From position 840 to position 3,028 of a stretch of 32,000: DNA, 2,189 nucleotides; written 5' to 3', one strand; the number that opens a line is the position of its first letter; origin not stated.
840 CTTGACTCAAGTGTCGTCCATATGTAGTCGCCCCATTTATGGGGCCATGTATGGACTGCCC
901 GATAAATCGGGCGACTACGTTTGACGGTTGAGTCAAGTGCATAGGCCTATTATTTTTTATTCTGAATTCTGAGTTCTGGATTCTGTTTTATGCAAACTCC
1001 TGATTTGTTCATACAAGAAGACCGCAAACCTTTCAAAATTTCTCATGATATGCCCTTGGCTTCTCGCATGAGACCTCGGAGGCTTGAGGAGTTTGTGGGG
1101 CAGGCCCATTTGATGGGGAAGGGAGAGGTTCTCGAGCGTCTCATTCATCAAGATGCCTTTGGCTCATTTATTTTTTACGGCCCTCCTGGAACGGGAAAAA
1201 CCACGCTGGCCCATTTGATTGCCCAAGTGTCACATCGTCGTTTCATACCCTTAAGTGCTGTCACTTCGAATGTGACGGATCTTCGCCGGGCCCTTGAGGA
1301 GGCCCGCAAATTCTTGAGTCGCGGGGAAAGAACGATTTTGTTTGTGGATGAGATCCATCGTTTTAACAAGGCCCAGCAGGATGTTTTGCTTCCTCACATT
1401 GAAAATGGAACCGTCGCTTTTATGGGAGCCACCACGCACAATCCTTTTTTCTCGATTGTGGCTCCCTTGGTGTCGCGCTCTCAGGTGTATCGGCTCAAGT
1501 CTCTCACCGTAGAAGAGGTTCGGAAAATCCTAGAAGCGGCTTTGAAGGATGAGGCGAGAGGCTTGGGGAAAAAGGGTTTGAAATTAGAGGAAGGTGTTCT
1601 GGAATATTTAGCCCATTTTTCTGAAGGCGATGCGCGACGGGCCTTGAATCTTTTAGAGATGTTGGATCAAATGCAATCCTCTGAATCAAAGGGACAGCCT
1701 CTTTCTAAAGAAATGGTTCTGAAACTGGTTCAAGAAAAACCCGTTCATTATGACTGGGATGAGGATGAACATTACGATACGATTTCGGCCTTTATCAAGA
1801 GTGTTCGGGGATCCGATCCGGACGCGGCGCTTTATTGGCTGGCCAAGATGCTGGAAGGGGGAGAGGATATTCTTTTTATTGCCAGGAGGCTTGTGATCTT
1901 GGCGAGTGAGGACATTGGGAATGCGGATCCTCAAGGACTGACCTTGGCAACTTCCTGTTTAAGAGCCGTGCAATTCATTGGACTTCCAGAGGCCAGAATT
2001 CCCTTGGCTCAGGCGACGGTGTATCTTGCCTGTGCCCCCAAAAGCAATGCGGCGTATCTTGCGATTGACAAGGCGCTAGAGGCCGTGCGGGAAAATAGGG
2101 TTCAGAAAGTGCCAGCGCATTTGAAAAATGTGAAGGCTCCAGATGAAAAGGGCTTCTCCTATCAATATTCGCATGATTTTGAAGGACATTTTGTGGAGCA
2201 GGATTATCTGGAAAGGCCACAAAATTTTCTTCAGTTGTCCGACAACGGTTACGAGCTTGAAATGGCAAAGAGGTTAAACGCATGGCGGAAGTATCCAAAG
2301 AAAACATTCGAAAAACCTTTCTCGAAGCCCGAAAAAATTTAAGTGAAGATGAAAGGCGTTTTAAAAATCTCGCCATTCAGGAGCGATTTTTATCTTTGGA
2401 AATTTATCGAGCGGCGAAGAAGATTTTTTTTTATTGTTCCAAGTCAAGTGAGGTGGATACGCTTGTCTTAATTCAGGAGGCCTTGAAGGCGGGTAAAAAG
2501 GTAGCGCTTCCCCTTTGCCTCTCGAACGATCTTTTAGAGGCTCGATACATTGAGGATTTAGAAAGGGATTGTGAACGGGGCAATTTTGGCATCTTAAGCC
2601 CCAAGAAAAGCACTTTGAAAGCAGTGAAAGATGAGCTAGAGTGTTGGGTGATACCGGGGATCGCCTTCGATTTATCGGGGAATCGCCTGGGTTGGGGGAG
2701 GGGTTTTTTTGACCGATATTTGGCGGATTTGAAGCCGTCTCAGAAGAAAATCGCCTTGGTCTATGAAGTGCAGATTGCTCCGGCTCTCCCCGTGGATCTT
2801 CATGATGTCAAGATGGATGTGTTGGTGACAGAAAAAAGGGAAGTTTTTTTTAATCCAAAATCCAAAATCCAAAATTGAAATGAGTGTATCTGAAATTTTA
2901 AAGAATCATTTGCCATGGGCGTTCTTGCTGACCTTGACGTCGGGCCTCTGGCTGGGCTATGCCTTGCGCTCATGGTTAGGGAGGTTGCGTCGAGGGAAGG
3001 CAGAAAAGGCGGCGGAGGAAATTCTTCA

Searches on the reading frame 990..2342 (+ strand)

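Call 8: search_protein_families(library=ncbifam, proteins=[window:990-2342:+])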
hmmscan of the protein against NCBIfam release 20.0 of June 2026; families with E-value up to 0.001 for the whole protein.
window:990-2342:+ (450 aa): 64 families (the best 25 are shown)
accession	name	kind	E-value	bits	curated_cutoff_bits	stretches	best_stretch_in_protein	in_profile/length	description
NF009881.0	PRK13341.1-2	equivalog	3.1e-143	478.3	651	1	13-432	8-434/736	AAA family ATPase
NF009883.0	PRK13341.1-4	equivalog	6.8e-132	440.8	668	1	16-433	14-438/729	AAA family ATPase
NF009882.0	PRK13341.1-3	equivalog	1.5e-110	370.5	1197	1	17-408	14-409/734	AAA family ATPase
NF009880.0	PRK13341.1-1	equivalog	1.4e-88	297.8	891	1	20-431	5-404/599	AAA family ATPase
NF011289.0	PRK14700.1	equivalog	1.1e-65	221.7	570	1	134-434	1-296/300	recombination factor protein RarA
TIGR02397.1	dnaX_nterm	equivalog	1.4e-19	70.5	250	2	92-232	96-229/355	DNA polymerase III subunit gamma/tau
NF000868.0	PRK00080.1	equivalog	1.7e-19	69.9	282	1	24-142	16-131/330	Holliday junction branch migration DNA helicase RuvB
NF001679.0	PRK00440.1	equivalog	8.9e-19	67.7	303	1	25-229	10-212/322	replication factor C small subunit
NF005171.0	PRK06645.1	equivalog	7.3e-16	57.7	614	1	90-230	107-240/509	DNA polymerase III subunits gamma and tau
TIGR00635.1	ruvB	equivalog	1.1e-15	57.5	299.05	1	31-140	2-108/305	Holliday junction branch migration DNA helicase RuvB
NF003229.0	PRK04195.1-5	equivalog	1.2e-14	53.9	280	1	19-231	3-217/413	replication factor C large subunit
NF004549.0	PRK05896.1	equivalog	3.5e-14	52.4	578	2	98-232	104-231/642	DNA polymerase III subunits gamma and tau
NF004046.1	PRK05563.1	equivalog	4e-14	52.4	400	2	94-301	99-284/567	DNA polymerase III subunit gamma/tau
NF011524.0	PRK14963.1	equivalog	4.1e-14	52.6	601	2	94-225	97-221/647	DNA polymerase III subunits gamma and tau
NF011523.0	PRK14962.1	equivalog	1.6e-13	50.3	576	2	85-234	88-231/474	DNA polymerase III subunits gamma and tau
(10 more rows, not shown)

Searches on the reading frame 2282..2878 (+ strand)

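Call 8: search_protein_families(library=ncbifam, proteins=[window:2282-2878:+])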
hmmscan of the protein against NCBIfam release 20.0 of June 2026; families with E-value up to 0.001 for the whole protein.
window:2282-2878:+ (198 aa): 2 families
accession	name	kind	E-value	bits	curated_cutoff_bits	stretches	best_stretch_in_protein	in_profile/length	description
TIGR02727.1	MTHFS_bact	equivalog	1.2e-45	155.6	84.9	1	6-184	1-182/182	5-formyltetrahydrofolate cyclo-ligase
NF007661.0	PRK10333.1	equivalog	4.2e-16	59.3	343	1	4-184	9-192/198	5-formyltetrahydrofolate cyclo-ligase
